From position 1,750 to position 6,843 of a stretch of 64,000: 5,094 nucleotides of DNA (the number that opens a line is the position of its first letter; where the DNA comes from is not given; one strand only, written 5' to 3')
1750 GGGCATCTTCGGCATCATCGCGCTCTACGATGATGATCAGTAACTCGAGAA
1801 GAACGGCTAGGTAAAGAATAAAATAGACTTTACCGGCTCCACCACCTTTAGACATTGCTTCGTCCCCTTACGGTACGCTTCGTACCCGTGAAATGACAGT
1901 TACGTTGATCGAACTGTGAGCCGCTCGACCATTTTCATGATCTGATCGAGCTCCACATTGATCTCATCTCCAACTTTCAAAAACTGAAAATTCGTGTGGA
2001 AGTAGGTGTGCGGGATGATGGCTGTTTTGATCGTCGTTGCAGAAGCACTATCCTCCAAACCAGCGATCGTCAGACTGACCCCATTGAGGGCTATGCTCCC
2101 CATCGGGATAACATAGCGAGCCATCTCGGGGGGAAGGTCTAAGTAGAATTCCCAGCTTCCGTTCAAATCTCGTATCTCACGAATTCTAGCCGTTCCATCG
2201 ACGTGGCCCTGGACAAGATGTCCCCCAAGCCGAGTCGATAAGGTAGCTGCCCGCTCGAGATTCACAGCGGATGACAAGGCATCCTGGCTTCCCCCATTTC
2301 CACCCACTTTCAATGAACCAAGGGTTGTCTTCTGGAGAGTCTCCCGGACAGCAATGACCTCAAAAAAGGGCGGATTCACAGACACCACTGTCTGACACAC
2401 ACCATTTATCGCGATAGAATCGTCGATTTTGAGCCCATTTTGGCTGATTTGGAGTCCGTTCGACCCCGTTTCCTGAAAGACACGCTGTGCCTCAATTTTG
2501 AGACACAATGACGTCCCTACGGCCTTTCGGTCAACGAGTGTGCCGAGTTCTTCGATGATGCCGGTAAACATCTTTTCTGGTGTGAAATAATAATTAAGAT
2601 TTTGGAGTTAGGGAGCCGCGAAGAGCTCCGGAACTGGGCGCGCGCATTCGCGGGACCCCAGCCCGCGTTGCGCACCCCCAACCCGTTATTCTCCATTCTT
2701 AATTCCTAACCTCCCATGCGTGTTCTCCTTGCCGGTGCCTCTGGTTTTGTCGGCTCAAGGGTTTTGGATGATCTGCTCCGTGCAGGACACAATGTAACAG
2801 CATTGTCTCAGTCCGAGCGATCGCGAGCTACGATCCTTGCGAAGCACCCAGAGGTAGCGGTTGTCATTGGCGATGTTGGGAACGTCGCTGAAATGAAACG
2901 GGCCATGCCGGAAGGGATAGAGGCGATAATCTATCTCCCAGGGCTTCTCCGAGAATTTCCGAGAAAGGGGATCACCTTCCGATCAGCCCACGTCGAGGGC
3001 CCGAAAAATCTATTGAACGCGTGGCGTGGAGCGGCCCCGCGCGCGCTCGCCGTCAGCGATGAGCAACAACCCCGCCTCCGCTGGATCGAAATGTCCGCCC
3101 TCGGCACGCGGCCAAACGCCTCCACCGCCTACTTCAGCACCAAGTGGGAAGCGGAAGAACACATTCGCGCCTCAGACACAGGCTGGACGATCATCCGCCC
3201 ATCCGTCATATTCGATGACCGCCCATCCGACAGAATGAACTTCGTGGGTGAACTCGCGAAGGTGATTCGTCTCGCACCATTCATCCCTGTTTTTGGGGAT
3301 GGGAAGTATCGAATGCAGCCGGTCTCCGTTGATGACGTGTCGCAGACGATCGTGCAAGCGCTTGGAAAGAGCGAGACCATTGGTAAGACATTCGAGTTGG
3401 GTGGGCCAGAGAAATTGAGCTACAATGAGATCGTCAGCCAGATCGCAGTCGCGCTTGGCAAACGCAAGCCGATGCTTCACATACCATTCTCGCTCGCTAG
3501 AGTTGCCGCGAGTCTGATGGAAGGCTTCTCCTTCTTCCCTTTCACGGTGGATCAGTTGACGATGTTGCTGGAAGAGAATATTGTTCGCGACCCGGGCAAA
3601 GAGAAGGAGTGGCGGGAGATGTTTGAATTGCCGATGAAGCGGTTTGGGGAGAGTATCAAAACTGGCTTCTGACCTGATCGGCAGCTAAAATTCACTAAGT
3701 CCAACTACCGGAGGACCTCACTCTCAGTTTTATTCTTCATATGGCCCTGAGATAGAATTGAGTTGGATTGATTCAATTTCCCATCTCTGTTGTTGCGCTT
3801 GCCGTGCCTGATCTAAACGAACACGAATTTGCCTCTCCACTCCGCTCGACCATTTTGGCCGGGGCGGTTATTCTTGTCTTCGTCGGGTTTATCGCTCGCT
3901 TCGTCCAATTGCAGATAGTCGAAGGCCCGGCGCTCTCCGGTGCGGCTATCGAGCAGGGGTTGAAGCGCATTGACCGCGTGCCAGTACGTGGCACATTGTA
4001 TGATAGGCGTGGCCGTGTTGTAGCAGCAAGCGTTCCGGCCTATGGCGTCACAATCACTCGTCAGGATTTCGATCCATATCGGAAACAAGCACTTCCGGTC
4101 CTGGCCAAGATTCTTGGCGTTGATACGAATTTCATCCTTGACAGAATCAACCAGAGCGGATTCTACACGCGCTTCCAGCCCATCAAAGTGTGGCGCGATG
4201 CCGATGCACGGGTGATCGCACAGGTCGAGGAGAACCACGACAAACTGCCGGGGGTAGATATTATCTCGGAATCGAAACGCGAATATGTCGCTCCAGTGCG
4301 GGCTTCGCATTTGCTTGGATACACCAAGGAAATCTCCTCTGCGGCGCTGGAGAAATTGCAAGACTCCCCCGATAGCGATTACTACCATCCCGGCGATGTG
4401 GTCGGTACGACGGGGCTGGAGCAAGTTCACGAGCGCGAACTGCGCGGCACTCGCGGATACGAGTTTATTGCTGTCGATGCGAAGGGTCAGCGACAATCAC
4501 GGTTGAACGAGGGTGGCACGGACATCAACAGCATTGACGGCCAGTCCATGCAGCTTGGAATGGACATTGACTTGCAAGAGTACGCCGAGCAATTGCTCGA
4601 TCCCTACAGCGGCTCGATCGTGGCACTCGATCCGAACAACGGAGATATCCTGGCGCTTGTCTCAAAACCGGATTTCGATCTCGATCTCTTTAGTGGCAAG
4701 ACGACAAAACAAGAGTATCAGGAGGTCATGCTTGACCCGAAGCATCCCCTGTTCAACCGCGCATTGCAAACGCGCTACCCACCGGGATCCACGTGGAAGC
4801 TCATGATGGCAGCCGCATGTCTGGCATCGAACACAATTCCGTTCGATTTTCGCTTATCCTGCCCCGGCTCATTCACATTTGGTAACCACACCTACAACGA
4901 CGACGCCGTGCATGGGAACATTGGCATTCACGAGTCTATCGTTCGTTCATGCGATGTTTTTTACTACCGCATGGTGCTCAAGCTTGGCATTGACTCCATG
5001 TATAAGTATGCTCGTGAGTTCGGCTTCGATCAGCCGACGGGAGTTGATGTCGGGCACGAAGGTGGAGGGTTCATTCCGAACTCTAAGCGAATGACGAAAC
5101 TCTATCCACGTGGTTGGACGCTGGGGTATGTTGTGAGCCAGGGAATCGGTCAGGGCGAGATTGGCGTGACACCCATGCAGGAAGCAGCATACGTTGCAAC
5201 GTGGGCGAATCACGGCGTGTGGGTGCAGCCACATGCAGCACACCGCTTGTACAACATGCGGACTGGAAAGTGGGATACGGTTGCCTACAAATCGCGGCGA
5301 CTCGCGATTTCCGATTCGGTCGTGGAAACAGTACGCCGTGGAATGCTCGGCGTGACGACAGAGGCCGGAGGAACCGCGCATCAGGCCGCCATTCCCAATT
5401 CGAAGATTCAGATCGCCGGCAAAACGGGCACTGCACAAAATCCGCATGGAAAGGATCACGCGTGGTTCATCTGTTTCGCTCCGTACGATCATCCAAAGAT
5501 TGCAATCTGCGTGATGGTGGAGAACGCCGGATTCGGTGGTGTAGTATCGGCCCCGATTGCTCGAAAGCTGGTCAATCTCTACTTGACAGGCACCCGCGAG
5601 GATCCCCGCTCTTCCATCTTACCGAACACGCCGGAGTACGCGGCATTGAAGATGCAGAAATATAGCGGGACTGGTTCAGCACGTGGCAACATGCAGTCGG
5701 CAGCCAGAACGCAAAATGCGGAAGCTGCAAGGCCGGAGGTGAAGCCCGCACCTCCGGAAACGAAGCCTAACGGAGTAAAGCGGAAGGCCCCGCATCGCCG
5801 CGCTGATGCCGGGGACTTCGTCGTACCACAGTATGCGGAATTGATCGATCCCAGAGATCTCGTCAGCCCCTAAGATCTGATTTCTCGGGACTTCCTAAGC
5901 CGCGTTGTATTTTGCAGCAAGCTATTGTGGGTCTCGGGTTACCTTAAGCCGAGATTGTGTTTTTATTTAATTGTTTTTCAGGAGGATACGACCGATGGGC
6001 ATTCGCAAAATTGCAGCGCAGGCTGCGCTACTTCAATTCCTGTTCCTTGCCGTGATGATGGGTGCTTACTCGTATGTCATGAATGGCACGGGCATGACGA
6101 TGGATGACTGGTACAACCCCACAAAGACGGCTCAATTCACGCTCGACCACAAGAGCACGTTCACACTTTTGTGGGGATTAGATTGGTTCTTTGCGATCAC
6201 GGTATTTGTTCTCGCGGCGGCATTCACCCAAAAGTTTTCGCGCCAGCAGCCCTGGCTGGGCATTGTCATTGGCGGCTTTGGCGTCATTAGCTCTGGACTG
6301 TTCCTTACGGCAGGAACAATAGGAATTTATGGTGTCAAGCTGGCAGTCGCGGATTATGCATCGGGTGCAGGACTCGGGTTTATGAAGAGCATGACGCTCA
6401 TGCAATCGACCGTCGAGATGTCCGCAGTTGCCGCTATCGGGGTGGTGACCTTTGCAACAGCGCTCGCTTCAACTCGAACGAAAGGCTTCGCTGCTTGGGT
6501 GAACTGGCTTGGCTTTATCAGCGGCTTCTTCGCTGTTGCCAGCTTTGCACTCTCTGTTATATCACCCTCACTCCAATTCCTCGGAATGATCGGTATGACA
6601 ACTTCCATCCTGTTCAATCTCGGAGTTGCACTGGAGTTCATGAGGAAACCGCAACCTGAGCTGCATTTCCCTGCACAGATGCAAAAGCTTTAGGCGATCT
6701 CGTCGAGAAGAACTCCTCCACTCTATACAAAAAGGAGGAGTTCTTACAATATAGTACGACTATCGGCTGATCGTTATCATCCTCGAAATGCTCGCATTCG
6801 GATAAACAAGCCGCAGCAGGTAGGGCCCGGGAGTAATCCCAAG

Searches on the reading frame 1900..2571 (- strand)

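Call 28: search_protein_families(library=pfam, proteins=[window:1900-2571:-], max_evalue=0.001)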
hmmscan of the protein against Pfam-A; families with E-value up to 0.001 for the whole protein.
window:1900-2571:- (223 aa): 1 family
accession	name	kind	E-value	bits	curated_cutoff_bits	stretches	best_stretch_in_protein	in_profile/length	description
PF00677.23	Lum_binding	-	2e-40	137.1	27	2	121-209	1-86/86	Lumazine binding domain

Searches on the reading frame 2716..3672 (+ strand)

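Call 27: search_protein_families(library=pfam, proteins=[window:2716-3672:+], max_evalue=0.001)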
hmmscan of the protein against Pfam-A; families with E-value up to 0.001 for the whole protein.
window:2716-3672:+ (318 aa): 7 families
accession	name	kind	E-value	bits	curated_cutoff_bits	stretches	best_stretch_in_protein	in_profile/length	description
PF13460.12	NAD_binding_10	-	8.7e-18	65.3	27.2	1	7-177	1-157/184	NAD(P)H-binding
PF01370.27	Epimerase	-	1.4e-17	64.4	20.9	1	3-229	1-240/240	NAD dependent epimerase/dehydratase family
PF04321.23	RmlD_sub_bind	-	8.7e-10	38.6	27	1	135-250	121-234/287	RmlD substrate binding domain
PF07993.18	NAD_binding_4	-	2.3e-08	33.9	20.1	1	130-212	168-258/258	Male sterility protein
PF05368.20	NmrA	-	2.5e-08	34.3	27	1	2-71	4-74/298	NmrA-like family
PF01073.25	3Beta_HSD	-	4.9e-07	29.5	22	1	5-102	2-102/280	3-beta hydroxysteroid dehydrogenase/isomerase family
PF03435.24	Sacchrp_dh_NADP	-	0.00022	22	25.1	0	3-70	1-71/129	Saccharopine dehydrogenase NADP binding domain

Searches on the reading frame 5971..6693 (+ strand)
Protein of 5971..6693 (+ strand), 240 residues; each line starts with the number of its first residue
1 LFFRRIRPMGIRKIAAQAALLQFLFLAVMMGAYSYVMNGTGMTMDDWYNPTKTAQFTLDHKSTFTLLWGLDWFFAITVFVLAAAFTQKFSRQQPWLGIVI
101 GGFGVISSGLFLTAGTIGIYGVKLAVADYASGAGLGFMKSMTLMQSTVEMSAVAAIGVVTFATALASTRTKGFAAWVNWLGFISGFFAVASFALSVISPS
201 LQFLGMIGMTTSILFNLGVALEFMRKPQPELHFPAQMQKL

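Call 28: search_protein_families(library=pfam, proteins=[window:5971-6693:+], max_evalue=0.001)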
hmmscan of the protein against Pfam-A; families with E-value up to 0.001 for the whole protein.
window:5971-6693:+ (240 aa): 1 family
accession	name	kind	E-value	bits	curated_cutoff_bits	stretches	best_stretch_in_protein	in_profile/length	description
PF14329.11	DUF4386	-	2.3e-06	28.1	27.6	1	24-220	7-203/210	Domain of unknown function (DUF4386)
